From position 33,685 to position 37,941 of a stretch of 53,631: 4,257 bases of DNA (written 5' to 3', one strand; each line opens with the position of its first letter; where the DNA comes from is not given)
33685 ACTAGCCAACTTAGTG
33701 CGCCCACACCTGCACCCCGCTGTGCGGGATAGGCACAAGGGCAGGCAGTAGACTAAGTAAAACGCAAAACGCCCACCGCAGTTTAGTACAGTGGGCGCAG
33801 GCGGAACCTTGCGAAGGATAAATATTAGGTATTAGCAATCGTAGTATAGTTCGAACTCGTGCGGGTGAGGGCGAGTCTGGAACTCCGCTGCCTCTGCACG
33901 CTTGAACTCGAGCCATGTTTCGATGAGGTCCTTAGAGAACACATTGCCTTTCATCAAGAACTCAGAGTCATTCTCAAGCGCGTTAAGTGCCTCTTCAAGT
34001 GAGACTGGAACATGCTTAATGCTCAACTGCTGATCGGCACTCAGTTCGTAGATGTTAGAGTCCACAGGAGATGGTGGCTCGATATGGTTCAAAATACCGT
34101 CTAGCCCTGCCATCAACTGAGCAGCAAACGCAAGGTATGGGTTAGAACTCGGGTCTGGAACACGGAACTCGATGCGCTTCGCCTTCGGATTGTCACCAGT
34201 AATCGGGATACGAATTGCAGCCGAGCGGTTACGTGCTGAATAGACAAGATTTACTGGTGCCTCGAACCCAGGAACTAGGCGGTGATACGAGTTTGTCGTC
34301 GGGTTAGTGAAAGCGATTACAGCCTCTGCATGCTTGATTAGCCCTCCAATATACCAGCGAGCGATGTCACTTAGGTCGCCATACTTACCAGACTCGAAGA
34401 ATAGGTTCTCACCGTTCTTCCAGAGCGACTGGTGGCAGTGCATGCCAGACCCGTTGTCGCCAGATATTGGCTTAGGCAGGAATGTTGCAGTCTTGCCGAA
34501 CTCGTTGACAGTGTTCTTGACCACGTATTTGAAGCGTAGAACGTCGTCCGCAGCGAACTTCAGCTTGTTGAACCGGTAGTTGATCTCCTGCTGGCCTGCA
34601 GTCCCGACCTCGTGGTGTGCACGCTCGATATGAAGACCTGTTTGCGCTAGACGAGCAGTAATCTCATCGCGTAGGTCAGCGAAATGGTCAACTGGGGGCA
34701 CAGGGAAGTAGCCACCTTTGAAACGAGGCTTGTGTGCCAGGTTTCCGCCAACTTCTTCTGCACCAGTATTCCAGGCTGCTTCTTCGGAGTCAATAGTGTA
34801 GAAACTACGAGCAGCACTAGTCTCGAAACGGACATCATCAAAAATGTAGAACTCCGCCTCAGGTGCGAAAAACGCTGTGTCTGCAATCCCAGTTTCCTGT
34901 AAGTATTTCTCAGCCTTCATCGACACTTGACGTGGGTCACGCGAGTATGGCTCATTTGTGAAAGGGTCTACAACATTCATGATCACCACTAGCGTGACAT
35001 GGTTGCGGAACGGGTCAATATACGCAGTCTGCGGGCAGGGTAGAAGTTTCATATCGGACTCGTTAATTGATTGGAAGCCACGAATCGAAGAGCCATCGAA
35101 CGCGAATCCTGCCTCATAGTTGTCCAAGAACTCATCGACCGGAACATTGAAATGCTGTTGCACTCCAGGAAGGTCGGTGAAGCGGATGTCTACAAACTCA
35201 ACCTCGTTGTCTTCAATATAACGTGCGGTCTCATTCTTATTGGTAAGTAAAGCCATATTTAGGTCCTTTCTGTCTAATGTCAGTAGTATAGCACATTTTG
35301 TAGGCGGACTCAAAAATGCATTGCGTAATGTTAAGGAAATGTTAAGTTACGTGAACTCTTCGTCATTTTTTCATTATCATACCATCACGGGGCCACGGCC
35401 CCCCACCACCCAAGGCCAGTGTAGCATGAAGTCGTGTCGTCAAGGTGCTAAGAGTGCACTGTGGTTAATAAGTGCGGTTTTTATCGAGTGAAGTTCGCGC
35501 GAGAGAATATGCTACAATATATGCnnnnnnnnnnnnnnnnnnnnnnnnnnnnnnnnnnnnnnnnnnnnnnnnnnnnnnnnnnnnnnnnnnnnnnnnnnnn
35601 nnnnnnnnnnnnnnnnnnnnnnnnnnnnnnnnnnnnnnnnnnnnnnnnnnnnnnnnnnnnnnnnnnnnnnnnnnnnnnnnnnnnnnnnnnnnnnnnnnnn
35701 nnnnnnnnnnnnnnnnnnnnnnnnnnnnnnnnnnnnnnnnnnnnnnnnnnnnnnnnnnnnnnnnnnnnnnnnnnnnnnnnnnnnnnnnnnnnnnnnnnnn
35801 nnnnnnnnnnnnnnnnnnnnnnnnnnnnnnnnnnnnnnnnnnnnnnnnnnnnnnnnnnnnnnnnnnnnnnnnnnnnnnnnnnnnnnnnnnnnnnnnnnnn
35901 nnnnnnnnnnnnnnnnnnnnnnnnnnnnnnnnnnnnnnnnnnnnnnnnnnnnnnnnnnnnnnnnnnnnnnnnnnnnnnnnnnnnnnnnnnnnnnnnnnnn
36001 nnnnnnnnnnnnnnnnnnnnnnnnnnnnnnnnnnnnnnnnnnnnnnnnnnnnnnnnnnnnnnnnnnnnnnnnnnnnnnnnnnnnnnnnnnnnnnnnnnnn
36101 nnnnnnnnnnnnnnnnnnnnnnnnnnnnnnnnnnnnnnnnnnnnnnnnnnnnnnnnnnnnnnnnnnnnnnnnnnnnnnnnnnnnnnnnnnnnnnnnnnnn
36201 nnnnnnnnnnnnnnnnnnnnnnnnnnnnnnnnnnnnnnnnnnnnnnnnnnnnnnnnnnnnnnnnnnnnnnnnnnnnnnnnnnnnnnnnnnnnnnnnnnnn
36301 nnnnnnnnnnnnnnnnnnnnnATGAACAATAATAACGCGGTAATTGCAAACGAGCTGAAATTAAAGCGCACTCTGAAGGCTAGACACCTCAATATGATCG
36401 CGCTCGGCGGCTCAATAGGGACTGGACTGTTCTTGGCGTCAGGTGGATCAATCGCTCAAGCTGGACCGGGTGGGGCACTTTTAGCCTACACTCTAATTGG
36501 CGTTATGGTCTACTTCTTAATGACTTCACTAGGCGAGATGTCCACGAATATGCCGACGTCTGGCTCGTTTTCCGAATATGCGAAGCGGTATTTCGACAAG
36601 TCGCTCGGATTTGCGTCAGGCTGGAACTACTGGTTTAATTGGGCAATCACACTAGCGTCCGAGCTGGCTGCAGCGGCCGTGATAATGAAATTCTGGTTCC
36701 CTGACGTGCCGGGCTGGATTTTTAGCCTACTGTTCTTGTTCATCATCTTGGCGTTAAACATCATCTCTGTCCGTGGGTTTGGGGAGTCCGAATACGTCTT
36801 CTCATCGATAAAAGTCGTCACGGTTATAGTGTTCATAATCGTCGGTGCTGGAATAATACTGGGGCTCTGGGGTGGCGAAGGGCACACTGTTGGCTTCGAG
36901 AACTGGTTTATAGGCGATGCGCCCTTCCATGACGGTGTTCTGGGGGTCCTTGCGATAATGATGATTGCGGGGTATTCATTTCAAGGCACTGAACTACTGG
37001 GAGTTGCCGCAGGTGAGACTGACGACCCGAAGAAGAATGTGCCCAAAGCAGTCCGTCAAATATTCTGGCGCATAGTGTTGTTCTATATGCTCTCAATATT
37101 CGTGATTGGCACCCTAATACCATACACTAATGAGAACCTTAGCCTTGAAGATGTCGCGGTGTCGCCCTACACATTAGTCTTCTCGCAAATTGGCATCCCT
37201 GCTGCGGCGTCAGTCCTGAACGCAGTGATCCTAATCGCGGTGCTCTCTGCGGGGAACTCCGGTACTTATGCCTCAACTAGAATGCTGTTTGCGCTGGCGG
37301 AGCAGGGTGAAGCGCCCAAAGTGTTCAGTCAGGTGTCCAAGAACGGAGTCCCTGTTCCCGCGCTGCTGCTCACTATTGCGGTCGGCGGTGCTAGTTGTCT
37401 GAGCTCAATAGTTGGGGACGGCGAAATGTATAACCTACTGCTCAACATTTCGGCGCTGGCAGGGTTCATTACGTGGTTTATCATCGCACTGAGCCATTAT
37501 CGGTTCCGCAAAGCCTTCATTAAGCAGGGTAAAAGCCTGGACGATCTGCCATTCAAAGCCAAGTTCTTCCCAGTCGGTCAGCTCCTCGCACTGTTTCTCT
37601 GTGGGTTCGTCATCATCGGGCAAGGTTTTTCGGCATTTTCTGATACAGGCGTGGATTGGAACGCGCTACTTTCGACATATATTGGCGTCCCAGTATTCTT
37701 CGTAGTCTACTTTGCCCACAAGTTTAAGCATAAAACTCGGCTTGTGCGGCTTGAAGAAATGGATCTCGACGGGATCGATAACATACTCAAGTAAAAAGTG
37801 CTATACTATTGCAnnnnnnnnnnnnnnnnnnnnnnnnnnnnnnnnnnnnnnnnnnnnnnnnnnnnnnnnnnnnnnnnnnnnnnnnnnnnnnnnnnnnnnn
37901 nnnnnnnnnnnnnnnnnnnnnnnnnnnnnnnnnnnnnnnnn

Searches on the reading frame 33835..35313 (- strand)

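Call 71: search_protein_families(library=pfam, proteins=[window:33835-35313:-], max_evalue=1e-8)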
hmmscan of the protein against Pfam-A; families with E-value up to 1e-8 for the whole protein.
window:33835-35313:- (493 aa): 2 families
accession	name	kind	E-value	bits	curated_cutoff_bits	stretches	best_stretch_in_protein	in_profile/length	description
PF00120.29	Gln-synt_C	-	6.1e-135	450.2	24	1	125-490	2-344/344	Glutamine synthetase, catalytic domain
PF03951.24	Gln-synt_N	-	3e-28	97.7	33.4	1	37-117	1-82/82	Glutamine synthetase, beta-Grasp domain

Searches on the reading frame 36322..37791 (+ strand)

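Call 71: search_protein_families(library=pfam, proteins=[window:36322-37791:+], max_evalue=1e-8)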
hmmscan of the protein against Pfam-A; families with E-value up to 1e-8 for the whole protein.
window:36322-37791:+ (490 aa): 2 families
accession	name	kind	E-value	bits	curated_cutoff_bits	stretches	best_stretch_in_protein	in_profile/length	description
PF00324.27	AA_permease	-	5.6e-145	484.1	24.6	1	22-475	1-466/470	Amino acid permease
PF13520.12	AA_permease_2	-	2e-47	162.5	27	1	25-452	8-423/427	Amino acid permease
